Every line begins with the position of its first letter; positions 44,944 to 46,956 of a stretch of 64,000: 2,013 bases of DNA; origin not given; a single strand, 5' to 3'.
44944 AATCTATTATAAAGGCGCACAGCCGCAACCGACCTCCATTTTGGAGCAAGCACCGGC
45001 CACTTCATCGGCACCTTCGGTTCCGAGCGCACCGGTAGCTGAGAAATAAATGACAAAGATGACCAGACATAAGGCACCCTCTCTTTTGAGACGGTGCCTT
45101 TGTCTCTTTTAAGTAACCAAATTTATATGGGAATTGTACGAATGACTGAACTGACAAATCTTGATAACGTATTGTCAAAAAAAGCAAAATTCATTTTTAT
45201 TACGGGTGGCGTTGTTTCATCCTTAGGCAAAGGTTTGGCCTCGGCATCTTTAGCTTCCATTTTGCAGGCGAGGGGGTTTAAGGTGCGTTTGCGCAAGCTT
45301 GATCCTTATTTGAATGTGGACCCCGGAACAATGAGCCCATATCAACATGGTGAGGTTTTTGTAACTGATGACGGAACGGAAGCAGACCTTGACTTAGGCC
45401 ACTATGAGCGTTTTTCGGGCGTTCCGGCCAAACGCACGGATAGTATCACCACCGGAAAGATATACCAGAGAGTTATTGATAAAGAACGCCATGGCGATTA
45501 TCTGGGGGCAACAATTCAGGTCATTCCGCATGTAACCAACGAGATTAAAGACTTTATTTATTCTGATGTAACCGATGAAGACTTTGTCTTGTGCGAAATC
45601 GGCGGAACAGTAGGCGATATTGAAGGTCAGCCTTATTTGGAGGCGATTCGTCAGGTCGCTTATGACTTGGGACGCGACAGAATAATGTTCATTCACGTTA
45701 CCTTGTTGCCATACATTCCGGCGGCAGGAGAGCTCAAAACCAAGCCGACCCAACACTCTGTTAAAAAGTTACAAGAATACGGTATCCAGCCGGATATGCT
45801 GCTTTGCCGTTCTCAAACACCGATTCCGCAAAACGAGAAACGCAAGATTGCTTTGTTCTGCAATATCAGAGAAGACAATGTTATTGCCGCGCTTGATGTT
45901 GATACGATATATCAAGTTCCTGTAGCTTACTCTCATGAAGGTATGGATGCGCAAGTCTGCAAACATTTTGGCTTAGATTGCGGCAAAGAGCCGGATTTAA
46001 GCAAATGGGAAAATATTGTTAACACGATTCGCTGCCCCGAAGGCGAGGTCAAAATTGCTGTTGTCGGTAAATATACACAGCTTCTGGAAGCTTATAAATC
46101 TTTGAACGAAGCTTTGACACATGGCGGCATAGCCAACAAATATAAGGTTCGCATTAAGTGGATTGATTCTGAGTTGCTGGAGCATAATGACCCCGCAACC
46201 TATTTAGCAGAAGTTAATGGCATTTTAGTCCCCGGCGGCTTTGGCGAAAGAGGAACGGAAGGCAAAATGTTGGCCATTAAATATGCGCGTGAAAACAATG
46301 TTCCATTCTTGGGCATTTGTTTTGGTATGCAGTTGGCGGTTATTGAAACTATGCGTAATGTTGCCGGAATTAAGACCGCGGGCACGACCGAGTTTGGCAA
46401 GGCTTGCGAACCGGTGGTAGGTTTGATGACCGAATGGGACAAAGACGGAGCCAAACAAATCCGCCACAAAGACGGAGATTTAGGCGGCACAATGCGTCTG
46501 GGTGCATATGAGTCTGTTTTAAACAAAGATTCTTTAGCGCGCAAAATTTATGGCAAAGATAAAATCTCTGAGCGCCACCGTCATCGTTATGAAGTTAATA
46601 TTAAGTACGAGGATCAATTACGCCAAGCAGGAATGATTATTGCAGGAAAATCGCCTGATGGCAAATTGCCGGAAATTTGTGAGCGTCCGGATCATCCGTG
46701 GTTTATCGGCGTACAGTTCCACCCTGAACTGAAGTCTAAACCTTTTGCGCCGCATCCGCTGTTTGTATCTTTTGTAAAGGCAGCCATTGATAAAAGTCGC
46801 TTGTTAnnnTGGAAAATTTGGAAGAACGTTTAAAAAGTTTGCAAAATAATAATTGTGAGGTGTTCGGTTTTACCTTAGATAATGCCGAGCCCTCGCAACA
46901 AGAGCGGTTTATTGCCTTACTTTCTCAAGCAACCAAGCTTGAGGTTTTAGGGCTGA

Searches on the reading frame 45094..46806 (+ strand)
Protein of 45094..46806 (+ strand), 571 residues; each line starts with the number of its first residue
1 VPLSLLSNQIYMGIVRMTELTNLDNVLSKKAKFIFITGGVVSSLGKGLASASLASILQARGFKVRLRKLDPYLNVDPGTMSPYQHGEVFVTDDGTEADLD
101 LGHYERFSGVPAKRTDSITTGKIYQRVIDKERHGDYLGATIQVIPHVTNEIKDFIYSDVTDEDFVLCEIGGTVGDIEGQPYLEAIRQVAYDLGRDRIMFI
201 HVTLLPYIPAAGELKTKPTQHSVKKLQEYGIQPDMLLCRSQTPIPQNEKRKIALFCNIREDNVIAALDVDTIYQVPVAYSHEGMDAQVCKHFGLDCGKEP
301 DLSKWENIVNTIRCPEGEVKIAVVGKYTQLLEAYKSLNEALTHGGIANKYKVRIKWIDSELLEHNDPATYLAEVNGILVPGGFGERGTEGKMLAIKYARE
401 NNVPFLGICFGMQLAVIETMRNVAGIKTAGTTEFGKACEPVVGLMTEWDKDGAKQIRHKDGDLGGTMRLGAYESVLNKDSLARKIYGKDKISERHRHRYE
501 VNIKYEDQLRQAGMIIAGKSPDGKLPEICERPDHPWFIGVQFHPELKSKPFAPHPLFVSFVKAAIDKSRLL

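Call 4: search_protein_families(library=ncbifam, proteins=[window:45094-46806:+], max_evalue=1)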
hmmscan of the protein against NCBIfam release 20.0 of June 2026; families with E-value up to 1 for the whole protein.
window:45094-46806:+ (571 aa): 17 families
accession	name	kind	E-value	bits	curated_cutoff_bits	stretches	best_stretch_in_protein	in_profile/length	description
NF003792.0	PRK05380.1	equivalog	1.7e-249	829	308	1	30-568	2-530/534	CTP synthase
TIGR00337.1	PyrG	equivalog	1.9e-231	769.3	462.75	1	30-563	2-526/526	glutamine hydrolyzing CTP synthase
NF004836.1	PRK06186.1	equivalog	1.9e-40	138.4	260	2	319-437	1-118/228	CTP synthase C-terminal region-related (seleno)protein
TIGR00888.1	guaA_Nterm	equivalog_domain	9.5e-10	38.2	172.15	1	351-437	17-102/188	glutamine-hydrolyzing GMP synthase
NF001975.0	PRK00758.1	equivalog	1.5e-07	31.2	198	1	356-423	25-89/185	GMP synthase subunit A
NF000848.1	PRK00074.1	equivalog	9.3e-06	24.5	400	1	352-437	18-102/512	glutamine-hydrolyzing GMP synthase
TIGR01368.1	CPSaseIIsmall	equivalog_domain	1.6e-05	24.1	307.35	2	365-415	206-259/361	glutamine-hydrolyzing carbamoyl-phosphate synthase small subunit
NF008471.0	PRK11366.1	equivalog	4.3e-05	23.1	266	1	514-563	194-243/254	gamma-glutamyl-gamma-aminobutyrate hydrolase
NF009475.0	PRK12838.1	equivalog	0.0018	17.3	221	1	373-415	210-253/359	carbamoyl phosphate synthase small subunit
TIGR01855.1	IMP_synth_hisH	equivalog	0.0019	18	105.4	1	395-417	64-86/198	imidazole glycerol phosphate synthase subunit HisH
NF006562.0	PRK09065.1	equivalog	0.0032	17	205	1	396-414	84-102/242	glutamine amidotransferase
NF005849.0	PRK07765.1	equivalog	0.0048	16.2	308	1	365-414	38-88/219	aminodeoxychorismate/anthranilate synthase component II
NF008101.0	PRK10846.1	equivalog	0.037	12.8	360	1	5-65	23-79/422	bifunctional tetrahydrofolate synthase/dihydrofolate synthase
NF005072.0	PRK06490.1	equivalog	0.041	12.8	339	1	395-435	85-124/251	glutamine amidotransferase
NF004169.0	PRK05637.1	equivalog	0.044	13.4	332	1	377-419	49-90/210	anthranilate synthase component II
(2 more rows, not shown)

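Call 21: find_related_loci(query=window:45142-46806:+, collection=genome_contigs, flank=4000)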
Query window:45142-46806:+ (555 aa) in genome_contigs; peptide patterns used: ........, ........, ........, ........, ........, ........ (x = any residue, [..] = any of these).
514 stretches matched a pattern; 401 encode a relative of the query (tblastn E <= 1e-3); the best 80 are kept; 80 distinct loci.
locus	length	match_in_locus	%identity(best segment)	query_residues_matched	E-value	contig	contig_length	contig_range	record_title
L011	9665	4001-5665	99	1-555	0e+0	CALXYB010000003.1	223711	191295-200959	MAG: uncultured Alphaproteobacteria bacterium isolate BRZ_DL__bin79 genome assembly, contig: BRZ_DL__NODE_47_length_2237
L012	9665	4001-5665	99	1-555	0e+0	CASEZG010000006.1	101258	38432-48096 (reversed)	uncultured proteobacterium isolate O35_L1_319319_idba_bin.187 genome assembly, contig: O35_L1_319319_idba_bin.187.fa_sca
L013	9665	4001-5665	99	1-555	0e+0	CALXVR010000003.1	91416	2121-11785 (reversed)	MAG: uncultured Alphaproteobacteria bacterium isolate BRZ_SB__bin123 genome assembly, contig: BRZ_SB__NODE_268_length_91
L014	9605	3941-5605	95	1-555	0e+0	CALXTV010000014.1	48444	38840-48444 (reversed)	MAG: uncultured Alphaproteobacteria bacterium isolate BRZ_LG__bin14 genome assembly, contig: BRZ_LG__NODE_899_length_484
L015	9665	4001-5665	93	1-555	0e+0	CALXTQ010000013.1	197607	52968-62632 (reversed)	MAG: uncultured Alphaproteobacteria bacterium isolate E07__bin220 genome assembly, contig: E07__k127_968715, whole genom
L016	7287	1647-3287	85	9-555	0e+0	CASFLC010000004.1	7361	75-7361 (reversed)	uncultured proteobacterium isolate SI.A99.metabat-bins.196 genome assembly, contig: SI.A99.metabat-bins.196.fa_k141_1069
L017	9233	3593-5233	85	9-555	0e+0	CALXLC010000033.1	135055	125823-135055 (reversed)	MAG: uncultured Alphaproteobacteria bacterium isolate E27__bin196 genome assembly, contig: E27__k127_6067688, whole geno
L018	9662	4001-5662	83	1-555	0e+0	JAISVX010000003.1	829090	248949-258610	MAG: Lactobacillaceae bacterium isolate Mx356_bin52 k119_1114217, whole genome shotgun sequence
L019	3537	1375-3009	85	11-555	0e+0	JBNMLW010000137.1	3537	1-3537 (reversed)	MAG: Alphaproteobacteria bacterium isolate CM_BacCAZ1100.7 k141_69740_length_3537_cov_13.0027, whole genome shotgun sequ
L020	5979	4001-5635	85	11-555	0e+0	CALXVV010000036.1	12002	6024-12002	MAG: uncultured Alphaproteobacteria bacterium isolate E04__bin378 genome assembly, contig: E04__k127_632066, whole genom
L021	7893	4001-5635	84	11-555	0e+0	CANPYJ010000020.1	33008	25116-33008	MAG: uncultured Alphaproteobacteria bacterium isolate Lapin-004__bin38 genome assembly, contig: Lapin-004__NODE_1564_len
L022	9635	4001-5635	85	11-555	0e+0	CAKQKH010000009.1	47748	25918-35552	MAG: uncultured Alphaproteobacteria bacterium isolate REFINED_METABAT215_TOP10_CONTIGS_1500_ASSEMBLY_K77_MERGED__Hadza_M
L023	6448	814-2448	84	11-555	0e+0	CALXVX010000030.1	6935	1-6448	MAG: uncultured Alphaproteobacteria bacterium isolate E21__bin46 genome assembly, contig: E21__k127_2070757, whole genom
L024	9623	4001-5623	84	11-551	0e+0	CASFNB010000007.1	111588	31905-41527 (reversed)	uncultured proteobacterium isolate A1_L3_371371_idba_bin.16 genome assembly, contig: A1_L3_371371_idba_bin.16.fa_scaffol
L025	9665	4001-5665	83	1-555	0e+0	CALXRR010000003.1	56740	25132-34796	MAG: uncultured Alphaproteobacteria bacterium isolate BRZ_AG__bin71 genome assembly, contig: BRZ_AG__NODE_1038_length_56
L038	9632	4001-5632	82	11-555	0e+0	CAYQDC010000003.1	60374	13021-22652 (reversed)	MAG TPA_asm: uncultured Acetobacter sp. isolate SRP141132_co3_78 genome assembly, contig: NODE_219_length_60374_cov_6.37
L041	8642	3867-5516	82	6-555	0e+0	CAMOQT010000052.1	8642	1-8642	MAG: uncultured Azospirillum sp. isolate SRR873605_bin.44_metaWRAP_v1.3_MAG genome assembly, contig: NODE_22497_length_8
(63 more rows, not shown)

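Call 67: search_protein_families(library=pfam, proteins=[L015:6178-6768:+, L025:5812-6558:+, L041:5606-6598:+, L038:5706-6434:+], max_evalue=0.01)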
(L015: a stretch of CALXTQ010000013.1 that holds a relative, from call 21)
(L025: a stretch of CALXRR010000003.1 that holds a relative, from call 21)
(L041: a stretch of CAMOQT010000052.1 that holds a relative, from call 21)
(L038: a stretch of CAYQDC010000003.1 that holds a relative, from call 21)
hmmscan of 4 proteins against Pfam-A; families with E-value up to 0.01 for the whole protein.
L015:6178-6768:+ (197 aa): 1 family
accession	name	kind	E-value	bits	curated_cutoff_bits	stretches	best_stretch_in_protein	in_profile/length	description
PF07017.17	PagP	-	4.1e-61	205.1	24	1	48-193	1-144/144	Antimicrobial peptide resistance and lipid A acylation protein PagP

L025:5812-6558:+ (249 aa): 0 families

L041:5606-6598:+ (331 aa): 0 families

L038:5706-6434:+ (243 aa): 1 family
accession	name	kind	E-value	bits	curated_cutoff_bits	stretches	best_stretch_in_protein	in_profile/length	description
PF19258.4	KxYKxGKxW_sig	-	0.0081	16.5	23.6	0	15-38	13-36/41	KxYKxGKxW signal peptide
